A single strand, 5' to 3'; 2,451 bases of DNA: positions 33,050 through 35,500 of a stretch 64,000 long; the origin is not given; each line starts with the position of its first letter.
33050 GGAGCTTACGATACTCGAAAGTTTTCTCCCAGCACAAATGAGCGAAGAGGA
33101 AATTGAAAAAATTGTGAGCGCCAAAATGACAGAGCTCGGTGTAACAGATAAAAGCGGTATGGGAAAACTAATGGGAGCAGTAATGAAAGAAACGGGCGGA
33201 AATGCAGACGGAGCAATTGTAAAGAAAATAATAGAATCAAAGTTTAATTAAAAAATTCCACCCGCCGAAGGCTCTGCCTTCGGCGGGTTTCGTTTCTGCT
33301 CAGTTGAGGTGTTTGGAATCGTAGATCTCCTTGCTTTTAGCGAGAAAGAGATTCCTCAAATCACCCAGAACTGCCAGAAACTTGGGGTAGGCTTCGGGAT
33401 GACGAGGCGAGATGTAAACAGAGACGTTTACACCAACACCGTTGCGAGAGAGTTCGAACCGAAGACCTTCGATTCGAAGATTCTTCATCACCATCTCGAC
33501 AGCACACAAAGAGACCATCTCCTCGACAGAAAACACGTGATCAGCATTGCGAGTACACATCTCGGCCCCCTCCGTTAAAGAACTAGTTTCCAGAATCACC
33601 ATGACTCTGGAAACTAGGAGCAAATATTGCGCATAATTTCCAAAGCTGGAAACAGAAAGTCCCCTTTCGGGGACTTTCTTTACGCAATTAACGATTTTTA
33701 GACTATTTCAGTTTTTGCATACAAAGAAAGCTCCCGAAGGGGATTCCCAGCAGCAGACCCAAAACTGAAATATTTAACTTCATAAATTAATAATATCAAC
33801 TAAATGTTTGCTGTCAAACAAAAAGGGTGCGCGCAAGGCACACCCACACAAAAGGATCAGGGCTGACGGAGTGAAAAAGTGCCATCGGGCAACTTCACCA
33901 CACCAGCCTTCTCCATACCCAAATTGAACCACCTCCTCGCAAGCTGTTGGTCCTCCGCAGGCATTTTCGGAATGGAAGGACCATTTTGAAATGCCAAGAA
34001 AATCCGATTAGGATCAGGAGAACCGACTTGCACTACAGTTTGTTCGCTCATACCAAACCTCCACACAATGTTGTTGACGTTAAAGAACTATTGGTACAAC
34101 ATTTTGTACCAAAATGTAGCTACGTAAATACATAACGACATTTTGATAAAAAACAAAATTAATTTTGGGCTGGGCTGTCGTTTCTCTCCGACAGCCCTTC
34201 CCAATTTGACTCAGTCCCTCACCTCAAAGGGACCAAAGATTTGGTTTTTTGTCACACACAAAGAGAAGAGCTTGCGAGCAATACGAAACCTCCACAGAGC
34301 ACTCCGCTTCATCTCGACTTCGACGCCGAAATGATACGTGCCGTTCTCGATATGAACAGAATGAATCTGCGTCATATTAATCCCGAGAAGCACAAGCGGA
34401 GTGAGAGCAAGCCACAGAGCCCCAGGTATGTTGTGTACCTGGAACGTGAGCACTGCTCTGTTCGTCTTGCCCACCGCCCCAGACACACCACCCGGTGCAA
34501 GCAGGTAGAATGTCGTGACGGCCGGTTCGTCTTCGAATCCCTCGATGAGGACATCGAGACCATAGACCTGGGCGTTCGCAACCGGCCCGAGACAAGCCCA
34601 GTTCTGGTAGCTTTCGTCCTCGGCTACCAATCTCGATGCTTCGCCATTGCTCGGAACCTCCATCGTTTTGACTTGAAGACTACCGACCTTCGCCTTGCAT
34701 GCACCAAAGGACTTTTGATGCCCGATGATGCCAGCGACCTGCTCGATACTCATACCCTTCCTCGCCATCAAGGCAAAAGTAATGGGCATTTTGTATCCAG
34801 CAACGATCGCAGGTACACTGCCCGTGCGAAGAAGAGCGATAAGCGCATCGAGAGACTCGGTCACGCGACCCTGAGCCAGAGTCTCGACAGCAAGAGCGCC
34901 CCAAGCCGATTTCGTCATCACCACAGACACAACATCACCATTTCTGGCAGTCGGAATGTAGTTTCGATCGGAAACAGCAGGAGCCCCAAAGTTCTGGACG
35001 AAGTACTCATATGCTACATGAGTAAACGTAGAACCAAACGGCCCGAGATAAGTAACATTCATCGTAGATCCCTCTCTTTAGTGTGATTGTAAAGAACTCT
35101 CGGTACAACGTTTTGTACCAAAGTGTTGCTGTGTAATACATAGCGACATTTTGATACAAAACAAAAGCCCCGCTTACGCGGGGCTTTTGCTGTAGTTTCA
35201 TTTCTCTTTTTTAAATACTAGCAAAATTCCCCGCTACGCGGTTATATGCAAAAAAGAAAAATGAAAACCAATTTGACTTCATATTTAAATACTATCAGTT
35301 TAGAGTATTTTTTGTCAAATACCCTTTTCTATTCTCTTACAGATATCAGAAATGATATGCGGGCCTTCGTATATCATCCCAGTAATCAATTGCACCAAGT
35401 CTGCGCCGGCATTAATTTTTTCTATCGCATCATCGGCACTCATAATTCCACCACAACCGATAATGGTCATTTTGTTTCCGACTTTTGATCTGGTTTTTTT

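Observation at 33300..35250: GC-rich mini-island: prephenate-dehydratase-like gene plus small ORFs under duplicated palindromic operators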

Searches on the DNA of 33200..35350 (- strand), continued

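Call 23: search_rna_families(source=window, start=35000, end=35350, threshold=evalue, max_evalue=0.001, show_alignments=2)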
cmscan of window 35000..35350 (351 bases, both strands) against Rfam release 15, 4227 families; matches with E-value up to 0.001: 5.
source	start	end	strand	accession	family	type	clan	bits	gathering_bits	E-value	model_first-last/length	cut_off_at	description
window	35158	35283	-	RF01859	Phe_leader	Cis-reg; leader;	-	53.3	55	2.3e-08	1-125/125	no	Phenylalanine leader peptide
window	35095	35193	+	RF01859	Phe_leader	Cis-reg; leader;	-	38.4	55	4.6e-05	1-125/125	no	Phenylalanine leader peptide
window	35117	35191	+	RF00512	Leu_leader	Cis-reg; leader;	-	36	50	5.6e-06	1-148/148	no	Leucine operon leader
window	35160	35295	-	RF04180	BTnc231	Gene; sRNA;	-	30.4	80.4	0.00016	1-154/154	no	Bacteroides sRNA BTnc231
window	35144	35219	-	RF02621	BSnc120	Gene; sRNA;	-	28.3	114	0.00012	1-88/88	no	Brucella sRNA 120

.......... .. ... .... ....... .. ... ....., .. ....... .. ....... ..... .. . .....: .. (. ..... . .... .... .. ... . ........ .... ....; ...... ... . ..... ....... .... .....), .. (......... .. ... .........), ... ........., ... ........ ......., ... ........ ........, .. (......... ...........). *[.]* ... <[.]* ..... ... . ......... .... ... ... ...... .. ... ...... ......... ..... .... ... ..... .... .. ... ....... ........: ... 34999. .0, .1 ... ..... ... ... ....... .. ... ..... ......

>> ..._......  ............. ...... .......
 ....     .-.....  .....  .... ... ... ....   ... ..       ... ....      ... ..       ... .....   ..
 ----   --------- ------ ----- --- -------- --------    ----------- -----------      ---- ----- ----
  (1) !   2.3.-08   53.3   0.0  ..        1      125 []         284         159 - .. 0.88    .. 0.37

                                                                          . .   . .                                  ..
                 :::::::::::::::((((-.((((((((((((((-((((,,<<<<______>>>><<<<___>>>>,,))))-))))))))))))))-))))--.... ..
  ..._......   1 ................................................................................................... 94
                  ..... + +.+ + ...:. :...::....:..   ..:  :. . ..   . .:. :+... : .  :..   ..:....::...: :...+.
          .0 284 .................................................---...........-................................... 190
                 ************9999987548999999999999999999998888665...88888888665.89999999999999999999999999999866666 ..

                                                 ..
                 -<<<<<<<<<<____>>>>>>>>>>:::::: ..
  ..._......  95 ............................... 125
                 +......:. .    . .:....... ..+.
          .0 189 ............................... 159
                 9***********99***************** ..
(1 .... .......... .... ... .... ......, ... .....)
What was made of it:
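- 35195..35216 (-): A-rich segment that pairs with the Phe-codon run in untranslated RNA (the long 1:2 stem). The same stem is in the Rfam Phe_leader consensus alignment (call 23).
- Closest known: Enterobacterial pheL-pheA attenuator. Same: A full-length structural match at 53.3 bits (call 23).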

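Call 96: search_rna_families(sources=[L007, L009, L018, L020, L024, L031, L004, L052, L050], threshold=evalue, max_evalue=0.01)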
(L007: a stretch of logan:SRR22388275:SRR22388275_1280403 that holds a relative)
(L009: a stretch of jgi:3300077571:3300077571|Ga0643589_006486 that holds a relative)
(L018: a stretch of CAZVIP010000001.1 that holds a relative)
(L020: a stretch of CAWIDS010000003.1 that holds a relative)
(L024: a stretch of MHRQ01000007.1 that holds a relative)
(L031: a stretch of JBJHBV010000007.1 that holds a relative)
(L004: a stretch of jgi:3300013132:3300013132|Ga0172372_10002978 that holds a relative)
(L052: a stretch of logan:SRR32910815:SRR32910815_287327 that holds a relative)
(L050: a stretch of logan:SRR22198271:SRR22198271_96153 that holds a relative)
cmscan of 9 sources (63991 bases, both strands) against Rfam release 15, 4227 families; matches with E-value up to 0.01: 7.
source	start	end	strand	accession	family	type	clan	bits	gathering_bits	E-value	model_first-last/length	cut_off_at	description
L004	1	234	+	RF00177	SSU_rRNA_bacteria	Gene; rRNA;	CL00111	192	50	6.4e-57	1287-1533/1533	5'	Bacterial small subunit ribosomal RNA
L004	1161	1233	+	RF00005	tRNA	Gene; tRNA;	CL00001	74.3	29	2.1e-14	1-71/71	no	tRNA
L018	1655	1726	+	RF00005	tRNA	Gene; tRNA;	CL00001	70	29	3.1e-13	1-71/71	no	tRNA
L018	4135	4206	-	RF00005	tRNA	Gene; tRNA;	CL00001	66.3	29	3.2e-12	1-71/71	no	tRNA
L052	1043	1113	+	RF00005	tRNA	Gene; tRNA;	CL00001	58.9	29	3.7e-10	1-71/71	no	tRNA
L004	2763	2846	+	RF00005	tRNA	Gene; tRNA;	CL00001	53.3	29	1.2e-08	1-71/71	no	tRNA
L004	1161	1234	-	RF04354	Plastid-ycf2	Cis-reg;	-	37.7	65.7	0.00027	1-75/75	no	Plastid-ycf2 5UTR RNA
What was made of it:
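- Closest known: Conserved Phe leader of the Patescibacterial PDT-like genes, defined in this session. Different: The nine family leaders I tested do not match Rfam Phe_leader at all (call 96).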

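Call 97: search_dna_similar(query=window:35063-35325:-, collection=ecoli_genomes, mode=distant, max_evalue=0.1, max_rows=5)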
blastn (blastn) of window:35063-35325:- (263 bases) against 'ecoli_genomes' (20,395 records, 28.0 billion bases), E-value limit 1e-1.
No match.
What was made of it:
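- Closest known: Enterobacterial pheL-pheA attenuator. Different: There is no blastn similarity to any E. coli genome (call 97).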

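Call 98: search_dna_similar(query=window:33290-35325:-, collection=plasmids, mode=distant, max_evalue=0.001, max_rows=5)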
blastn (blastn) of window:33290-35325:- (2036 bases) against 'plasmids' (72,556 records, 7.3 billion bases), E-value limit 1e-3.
No match.

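Call 99: search_dna_similar(query=window:33290-35325:-, collection=phages, mode=distant, max_evalue=0.001, max_rows=5)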
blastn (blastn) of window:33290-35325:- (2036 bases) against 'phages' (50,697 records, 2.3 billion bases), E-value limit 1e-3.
No match.
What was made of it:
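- Tried and rejected: No match (calls 97-99).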
